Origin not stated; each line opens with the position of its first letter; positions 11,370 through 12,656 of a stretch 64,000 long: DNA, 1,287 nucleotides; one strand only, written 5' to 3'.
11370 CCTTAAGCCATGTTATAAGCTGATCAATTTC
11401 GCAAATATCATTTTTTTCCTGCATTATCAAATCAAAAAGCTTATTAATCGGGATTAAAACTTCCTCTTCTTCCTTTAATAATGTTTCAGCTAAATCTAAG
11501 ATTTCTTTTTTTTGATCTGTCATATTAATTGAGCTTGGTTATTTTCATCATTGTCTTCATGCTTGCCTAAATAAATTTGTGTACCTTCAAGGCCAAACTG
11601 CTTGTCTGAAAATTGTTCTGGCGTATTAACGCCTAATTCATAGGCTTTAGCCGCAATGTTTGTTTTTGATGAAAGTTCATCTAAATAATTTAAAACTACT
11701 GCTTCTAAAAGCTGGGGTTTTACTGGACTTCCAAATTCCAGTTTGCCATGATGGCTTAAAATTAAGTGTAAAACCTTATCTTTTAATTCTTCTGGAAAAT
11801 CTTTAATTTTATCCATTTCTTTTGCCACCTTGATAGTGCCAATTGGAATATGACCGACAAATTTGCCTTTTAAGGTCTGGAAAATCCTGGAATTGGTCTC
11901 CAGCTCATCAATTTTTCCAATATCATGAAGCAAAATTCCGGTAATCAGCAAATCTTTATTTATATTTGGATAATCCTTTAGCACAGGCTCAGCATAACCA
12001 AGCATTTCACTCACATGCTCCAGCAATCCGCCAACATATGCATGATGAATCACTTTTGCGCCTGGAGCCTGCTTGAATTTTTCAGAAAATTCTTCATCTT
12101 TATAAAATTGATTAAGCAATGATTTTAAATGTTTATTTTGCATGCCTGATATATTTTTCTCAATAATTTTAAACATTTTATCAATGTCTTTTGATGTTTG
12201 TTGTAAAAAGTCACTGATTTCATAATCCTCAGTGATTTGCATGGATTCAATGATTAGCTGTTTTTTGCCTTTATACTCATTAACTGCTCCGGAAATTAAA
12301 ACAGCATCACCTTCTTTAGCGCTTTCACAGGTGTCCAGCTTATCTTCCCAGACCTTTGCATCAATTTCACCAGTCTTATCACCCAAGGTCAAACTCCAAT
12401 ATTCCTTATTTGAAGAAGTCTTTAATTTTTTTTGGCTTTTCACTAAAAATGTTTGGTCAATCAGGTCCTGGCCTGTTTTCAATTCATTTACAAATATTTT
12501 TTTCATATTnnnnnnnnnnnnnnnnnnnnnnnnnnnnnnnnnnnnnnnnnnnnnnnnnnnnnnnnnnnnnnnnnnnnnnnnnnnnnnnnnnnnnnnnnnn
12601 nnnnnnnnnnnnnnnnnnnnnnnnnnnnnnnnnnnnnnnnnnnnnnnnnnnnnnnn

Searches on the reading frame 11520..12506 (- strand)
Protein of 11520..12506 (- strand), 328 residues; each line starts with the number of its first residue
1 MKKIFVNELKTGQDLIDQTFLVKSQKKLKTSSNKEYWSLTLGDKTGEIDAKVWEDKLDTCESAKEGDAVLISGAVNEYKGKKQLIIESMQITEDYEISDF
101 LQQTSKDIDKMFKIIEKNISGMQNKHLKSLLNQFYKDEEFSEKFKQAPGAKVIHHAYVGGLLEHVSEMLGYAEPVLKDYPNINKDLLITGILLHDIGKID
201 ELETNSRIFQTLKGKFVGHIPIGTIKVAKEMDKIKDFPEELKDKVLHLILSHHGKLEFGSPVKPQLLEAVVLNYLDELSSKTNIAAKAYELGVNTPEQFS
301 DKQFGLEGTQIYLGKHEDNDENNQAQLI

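Call 22: search_protein_families(library=ncbifam, proteins=[window:11520-12506:-], max_evalue=0.0001)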
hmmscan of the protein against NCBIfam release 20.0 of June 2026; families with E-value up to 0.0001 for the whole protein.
window:11520-12506:- (328 aa): 6 families
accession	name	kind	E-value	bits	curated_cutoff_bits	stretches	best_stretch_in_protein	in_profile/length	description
NF010007.0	PRK13480.1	equivalog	3e-63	213.8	460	1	7-313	6-309/314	3'-5' exoribonuclease YhaM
NF008168.0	PRK10917.2-2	equivalog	1.9e-05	23.2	718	1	21-133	169-272/795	ATP-dependent DNA helicase RecG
NF004226.0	PRK05673.1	equivalog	2.1e-05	22.6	1002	1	13-133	982-1096/1146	DNA polymerase III subunit alpha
NF005377.0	PRK06920.1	equivalog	3.7e-05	21.7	1806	1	19-106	949-1037/1108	DNA polymerase III subunit alpha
TIGR00277.1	HDIG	domain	4.9e-05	23.1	27.6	0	159-225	3-63/84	HDIG domain-containing metalloprotein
TIGR01596.1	cas3_HD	equivalog_domain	7.3e-05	22.9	43.45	0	161-265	1-113/178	CRISPR-associated endonuclease Cas3''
